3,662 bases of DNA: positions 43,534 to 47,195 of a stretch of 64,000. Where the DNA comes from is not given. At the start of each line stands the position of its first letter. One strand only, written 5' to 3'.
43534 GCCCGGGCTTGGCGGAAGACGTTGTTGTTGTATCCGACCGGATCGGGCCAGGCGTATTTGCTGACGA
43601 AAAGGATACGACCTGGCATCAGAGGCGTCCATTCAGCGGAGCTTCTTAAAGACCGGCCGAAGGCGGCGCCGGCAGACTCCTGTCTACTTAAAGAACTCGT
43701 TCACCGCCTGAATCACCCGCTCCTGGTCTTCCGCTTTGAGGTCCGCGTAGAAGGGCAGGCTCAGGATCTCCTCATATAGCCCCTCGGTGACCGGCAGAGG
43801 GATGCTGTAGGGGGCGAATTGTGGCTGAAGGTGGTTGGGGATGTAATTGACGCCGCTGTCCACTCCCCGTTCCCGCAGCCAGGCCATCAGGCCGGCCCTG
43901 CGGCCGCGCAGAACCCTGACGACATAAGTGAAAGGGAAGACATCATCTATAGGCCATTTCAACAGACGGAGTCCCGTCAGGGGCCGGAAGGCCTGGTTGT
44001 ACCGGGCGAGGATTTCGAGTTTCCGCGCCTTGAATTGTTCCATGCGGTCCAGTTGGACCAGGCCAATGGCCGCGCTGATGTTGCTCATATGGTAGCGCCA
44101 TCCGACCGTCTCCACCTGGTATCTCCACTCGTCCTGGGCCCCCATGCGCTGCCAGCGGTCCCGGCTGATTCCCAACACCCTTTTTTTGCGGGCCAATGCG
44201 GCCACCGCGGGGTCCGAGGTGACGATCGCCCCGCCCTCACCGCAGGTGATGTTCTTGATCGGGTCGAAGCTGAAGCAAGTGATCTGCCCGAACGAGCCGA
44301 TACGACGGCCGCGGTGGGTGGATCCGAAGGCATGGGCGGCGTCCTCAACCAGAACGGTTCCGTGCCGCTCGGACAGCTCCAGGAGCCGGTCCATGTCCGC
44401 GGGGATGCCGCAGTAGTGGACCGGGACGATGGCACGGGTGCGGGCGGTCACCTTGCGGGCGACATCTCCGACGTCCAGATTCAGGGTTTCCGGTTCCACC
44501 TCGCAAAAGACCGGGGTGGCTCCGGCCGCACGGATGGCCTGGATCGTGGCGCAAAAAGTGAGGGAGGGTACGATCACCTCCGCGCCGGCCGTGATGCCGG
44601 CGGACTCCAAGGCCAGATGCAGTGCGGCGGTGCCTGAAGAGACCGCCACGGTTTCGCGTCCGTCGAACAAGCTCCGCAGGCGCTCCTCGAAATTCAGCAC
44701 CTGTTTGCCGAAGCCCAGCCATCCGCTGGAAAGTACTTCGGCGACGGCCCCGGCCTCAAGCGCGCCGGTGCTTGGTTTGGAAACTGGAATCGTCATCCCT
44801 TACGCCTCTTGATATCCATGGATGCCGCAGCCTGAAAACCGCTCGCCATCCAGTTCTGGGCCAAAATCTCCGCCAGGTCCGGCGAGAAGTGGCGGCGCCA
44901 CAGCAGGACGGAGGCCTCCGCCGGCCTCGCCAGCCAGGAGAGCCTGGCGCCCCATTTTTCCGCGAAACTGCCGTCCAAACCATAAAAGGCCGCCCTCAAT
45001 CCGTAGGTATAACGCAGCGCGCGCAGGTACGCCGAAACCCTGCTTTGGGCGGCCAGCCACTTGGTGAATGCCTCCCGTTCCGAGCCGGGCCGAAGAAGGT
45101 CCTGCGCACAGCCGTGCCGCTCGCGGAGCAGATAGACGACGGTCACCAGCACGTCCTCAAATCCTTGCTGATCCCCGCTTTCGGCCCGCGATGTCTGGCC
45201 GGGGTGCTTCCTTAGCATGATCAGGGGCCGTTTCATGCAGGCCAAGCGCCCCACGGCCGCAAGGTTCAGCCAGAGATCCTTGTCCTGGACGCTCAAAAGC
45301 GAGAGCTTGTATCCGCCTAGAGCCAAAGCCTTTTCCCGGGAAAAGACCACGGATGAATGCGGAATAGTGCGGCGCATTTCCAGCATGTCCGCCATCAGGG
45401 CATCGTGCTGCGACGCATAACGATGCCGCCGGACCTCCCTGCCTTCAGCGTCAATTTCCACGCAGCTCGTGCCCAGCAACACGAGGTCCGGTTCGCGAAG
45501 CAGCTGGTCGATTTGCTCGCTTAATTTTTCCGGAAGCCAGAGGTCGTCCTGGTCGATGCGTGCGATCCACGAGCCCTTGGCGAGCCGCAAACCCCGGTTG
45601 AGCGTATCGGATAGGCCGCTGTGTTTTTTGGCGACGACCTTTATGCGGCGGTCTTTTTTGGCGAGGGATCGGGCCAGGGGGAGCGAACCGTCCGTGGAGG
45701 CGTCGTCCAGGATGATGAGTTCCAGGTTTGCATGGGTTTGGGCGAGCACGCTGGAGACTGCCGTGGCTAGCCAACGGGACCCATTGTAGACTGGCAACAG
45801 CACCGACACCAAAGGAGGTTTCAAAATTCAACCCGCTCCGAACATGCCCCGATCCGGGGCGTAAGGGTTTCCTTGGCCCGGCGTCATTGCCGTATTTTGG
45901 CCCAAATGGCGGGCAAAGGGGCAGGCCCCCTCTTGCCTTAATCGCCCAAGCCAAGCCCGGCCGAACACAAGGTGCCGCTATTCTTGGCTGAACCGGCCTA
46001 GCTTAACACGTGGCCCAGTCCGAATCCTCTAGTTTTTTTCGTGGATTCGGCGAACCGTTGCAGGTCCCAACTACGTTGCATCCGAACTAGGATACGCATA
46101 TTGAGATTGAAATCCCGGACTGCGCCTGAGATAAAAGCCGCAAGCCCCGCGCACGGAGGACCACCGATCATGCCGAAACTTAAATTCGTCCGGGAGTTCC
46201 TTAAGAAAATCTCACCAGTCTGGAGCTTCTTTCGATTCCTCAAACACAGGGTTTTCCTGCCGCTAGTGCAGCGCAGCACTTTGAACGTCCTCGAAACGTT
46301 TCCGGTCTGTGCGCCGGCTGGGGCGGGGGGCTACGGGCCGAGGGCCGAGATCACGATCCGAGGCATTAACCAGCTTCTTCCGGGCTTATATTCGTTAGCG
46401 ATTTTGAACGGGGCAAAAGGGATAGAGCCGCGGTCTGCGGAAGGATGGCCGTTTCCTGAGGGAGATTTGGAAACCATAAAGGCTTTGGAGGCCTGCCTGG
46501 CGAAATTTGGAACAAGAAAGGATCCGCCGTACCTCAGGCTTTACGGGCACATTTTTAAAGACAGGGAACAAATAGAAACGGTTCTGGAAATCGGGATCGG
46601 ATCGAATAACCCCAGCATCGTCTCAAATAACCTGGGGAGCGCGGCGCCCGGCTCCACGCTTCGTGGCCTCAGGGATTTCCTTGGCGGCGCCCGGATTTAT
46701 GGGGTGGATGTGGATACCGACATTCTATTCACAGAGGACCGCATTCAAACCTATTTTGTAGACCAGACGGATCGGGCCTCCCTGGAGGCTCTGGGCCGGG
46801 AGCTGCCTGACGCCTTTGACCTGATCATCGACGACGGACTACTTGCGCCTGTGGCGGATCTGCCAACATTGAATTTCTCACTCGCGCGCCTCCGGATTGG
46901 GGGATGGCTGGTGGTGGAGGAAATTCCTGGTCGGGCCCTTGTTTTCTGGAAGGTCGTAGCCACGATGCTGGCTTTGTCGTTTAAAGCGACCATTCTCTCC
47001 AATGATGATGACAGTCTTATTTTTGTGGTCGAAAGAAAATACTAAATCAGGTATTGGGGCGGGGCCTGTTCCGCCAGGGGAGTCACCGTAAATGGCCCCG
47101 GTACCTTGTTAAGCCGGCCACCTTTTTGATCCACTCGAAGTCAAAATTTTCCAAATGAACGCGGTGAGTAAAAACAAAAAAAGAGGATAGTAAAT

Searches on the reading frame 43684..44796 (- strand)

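Call 10: search_protein_families(library=pfam, proteins=[window:43684-44796:-], max_evalue=0.001)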
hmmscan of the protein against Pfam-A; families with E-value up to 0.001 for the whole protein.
window:43684-44796:- (370 aa): 3 families
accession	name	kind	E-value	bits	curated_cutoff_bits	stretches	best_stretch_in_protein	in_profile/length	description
PF01041.23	DegT_DnrJ_EryC1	-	1.2e-107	360.7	19.8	1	12-365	5-359/360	DegT/DnrJ/EryC1/StrS aminotransferase family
PF00155.27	Aminotran_1_2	-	2.9e-10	40.3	19.7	1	34-158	45-191/361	Aminotransferase class I and II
PF01053.26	Cys_Met_Meta_PP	-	0.00033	19.8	27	1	35-123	56-141/381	Cys/Met metabolism PLP-dependent enzyme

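Call 49: search_protein_families(library=ncbifam, proteins=[window:43684-44796:-], max_evalue=0.001)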
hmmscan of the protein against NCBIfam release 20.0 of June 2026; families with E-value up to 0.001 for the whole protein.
window:43684-44796:- (370 aa): 19 families
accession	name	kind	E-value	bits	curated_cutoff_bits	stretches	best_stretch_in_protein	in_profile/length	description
TIGR03588.1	PseC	equivalog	5.2e-90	302.1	423.5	1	13-368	12-379/380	UDP-4-amino-4,6-dideoxy-N-acetyl-beta-L-altrosamine transaminase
NF008658.2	PRK11658.1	equivalog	1.7e-84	283.7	631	1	3-368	5-376/379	UDP-4-amino-4-deoxy-L-arabinose aminotransferase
NF008687.0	PRK11706.1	equivalog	4e-72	243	375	1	3-369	2-374/375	dTDP-4-amino-4,6-dideoxygalactose transaminase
TIGR04181.1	NHT_00031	hypoth_equivalog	5.8e-68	229.4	420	1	3-348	1-357/359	LegC family aminotransferase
TIGR04427.1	PLP_DesI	equivalog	2.8e-61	207.8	650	1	20-364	40-378/390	dTDP-4-dehydro-6-deoxyglucose aminotransferase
TIGR02379.1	ECA_wecE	subfamily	3.1e-58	197.3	434.85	1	3-369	2-375/376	dTDP-4-amino-4,6-dideoxy-D-glucose transaminase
NF011936.0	PRK15407.1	equivalog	2.1e-41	142.1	423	1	17-369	51-436/440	lipopolysaccharide biosynthesis protein RfbH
NF041364.1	GntC_guanitoxin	equivalog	2.2e-07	30.1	415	1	48-154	61-175/356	guanitoxin biosynthesis PLP-dependent (S)-gamma-hydroxy-L-arginine cyclodehydratase GntC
NF004770.0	PRK06108.1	subfamily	2.6e-07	29.8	422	1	45-156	95-213/396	pyridoxal phosphate-dependent aminotransferase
NF004975.0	PRK06348.1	equivalog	2.5e-06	26.7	549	1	32-124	74-167/384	pyridoxal phosphate-dependent aminotransferase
NF005817.0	PRK07683.1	equivalog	5.8e-06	25.3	575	1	23-125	64-167/387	aminotransferase A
NF006488.0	PRK08912.1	equivalog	6e-06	25.4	498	1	47-127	87-170/387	aminotransferase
NF009079.0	PRK12414.1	subfamily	9.3e-06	24.9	481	1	47-124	91-167/384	methionine aminotransferase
NF006569.0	PRK09082.1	subfamily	1.1e-05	24.7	420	1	44-124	88-168/386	methionine aminotransferase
NF002878.0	PRK03321.1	subfamily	9.6e-05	21.3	374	1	47-124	74-150/352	histidinol-phosphate transaminase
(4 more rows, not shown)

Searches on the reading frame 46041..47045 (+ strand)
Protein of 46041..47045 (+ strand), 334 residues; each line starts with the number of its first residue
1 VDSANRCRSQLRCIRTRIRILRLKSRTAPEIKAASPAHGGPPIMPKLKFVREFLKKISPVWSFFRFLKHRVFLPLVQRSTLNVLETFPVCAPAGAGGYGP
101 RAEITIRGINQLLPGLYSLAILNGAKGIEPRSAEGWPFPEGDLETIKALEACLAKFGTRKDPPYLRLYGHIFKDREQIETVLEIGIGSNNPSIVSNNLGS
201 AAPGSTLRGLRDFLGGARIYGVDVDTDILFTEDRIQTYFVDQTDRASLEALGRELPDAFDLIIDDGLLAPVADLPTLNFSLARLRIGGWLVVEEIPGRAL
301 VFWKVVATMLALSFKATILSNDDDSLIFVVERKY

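Call 9: search_protein_families(library=pfam, proteins=[window:46041-47045:+], max_evalue=0.001)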
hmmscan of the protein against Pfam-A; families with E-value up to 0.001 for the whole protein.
window:46041-47045:+ (334 aa): 0 families

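Call 49: search_protein_families(library=ncbifam, proteins=[window:46041-47045:+], max_evalue=0.001)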
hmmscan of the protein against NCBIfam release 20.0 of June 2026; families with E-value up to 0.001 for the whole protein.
window:46041-47045:+ (334 aa): 0 families

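Call 64: search_protein_families(library=pfam, proteins=[window:46041-47045:+], max_evalue=1)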
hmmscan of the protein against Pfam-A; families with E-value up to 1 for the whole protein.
window:46041-47045:+ (334 aa): 3 families
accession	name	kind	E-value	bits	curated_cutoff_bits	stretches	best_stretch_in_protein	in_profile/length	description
PF01728.25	FtsJ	-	0.0044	17.4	24.1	1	201-266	30-99/181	FtsJ-like methyltransferase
PF08242.18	Methyltransf_12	-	0.13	13.4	30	1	203-274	7-81/98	Methyltransferase domain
PF13578.12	Methyltransf_24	-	0.15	13.4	26.3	1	217-294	24-104/105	Methyltransferase domain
